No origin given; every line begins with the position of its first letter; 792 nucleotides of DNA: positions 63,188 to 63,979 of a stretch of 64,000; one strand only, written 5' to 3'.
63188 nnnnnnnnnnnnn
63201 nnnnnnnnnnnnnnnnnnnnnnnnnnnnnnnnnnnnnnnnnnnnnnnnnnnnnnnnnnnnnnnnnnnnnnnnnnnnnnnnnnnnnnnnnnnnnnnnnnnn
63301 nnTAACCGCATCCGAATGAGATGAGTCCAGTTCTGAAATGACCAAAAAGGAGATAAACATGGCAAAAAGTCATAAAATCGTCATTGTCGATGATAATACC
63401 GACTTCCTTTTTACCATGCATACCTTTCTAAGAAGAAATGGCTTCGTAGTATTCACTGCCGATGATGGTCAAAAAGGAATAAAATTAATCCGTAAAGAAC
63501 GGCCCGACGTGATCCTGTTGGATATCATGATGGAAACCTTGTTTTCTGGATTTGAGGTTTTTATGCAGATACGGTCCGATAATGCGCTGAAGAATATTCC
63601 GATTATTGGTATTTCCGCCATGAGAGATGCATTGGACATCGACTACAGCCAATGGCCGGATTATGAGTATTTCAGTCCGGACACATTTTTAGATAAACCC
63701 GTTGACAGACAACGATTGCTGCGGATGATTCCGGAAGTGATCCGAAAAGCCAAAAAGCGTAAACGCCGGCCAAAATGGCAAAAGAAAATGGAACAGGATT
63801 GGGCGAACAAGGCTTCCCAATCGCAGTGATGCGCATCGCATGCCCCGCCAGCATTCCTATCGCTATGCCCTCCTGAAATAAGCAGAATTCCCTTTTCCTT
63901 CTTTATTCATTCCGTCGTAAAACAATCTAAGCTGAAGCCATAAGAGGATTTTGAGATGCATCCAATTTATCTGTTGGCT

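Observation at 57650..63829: Sensor cluster downstream of the hdr operon has kinases and receivers but no DNA-binding output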

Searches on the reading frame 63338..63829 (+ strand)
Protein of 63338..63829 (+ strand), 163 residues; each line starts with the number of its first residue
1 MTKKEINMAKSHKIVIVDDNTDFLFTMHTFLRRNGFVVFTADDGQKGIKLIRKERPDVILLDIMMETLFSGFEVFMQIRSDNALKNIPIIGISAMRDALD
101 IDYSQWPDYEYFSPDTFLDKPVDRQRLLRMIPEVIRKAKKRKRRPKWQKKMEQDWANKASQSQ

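Call 3: search_protein_families(library=pfam, proteins=[window:63338-63829:+], max_evalue=0.01)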
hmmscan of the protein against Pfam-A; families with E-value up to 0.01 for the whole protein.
window:63338-63829:+ (163 aa): 1 family
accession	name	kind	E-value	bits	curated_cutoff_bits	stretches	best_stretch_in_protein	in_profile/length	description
PF00072.30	Response_reg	-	9.1e-20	71.3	30.2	1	14-131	1-110/111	Response regulator receiver domain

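Call 8: find_encoding_contigs(protein=window:63338-63829:+, flank=10000, max_places=6)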
Protein window:63338-63829:+ (163 aa): no gene with exactly this product is on record in the collection.

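Call 54: search_protein_families(library=ncbifam, proteins=[window:63338-63829:+], max_evalue=0.00001)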
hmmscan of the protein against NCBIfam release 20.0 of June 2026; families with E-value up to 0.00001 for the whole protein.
window:63338-63829:+ (163 aa): 60 families (the best 25 are shown)
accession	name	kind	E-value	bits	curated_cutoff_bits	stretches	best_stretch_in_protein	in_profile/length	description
NF007135.0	PRK09581.1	equivalog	1.8e-17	63.3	474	1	12-134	3-119/457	PleD family two-component system response regulator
NF045717.1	DVU0259_DivK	exception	5.4e-17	62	160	1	11-135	2-116/117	DVU0259 family response regulator domain-containing protein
NF041733.1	resp_reg_CseB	equivalog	8.5e-17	61.3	350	1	13-151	2-131/228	two-component system response regulator CseB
TIGR02154.1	PhoB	equivalog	6.5e-15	55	296.2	1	11-142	2-127/226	phosphate regulon transcriptional regulator PhoB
TIGR02956.1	TMAO_torS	equivalog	3.3e-14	52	676.5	1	6-159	696-844/967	TMAO reductase system sensor histidine kinase/response regulator TorS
NF045944.1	ResRegRpaBCyano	equivalog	3.9e-14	52.6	330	1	15-145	1-122/229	response regulator transcription factor RpaB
NF040534.1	resp_reg_YycF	equivalog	4.9e-14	52.1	340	1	13-145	2-125/231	response regulator YycF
NF040689.1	MtrAB_MtrA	equivalog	6.4e-14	51.8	300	1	14-142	1-120/219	MtrAB system response regulator MtrA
NF053854.1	RespRegPhoBBctds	equivalog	9e-14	51.4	270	1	14-148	1-128/225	two-component system response regulator PhoB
NF033120.0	vanR_FM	exception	4.4e-13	49.4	460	1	11-137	3-120/231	vancomycin resistance response regulator transcription factor, VanR-F/VanR-M family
NF047793.1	ResRegPgtA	equivalog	6.6e-13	48.2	650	1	9-151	3-137/414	two-component system response regulator PgtA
TIGR02875.1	spore_0_A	equivalog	8.4e-13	48.1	200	1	13-142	4-129/262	sporulation transcription factor Spo0A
NF045901.1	HisKinLetSLeg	equivalog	1.4e-12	46.5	1650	1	10-141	670-795/906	two-component system sensor histidine kinase LetS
NF051850.1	RespRegRprY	equivalog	4.6e-12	45.8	370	1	8-148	1-133/234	response regulator transcription factor RprY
NF007969.0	PRK10693.1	equivalog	5.4e-12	45.4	329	1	11-103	7-96/337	two-component system response regulator RssB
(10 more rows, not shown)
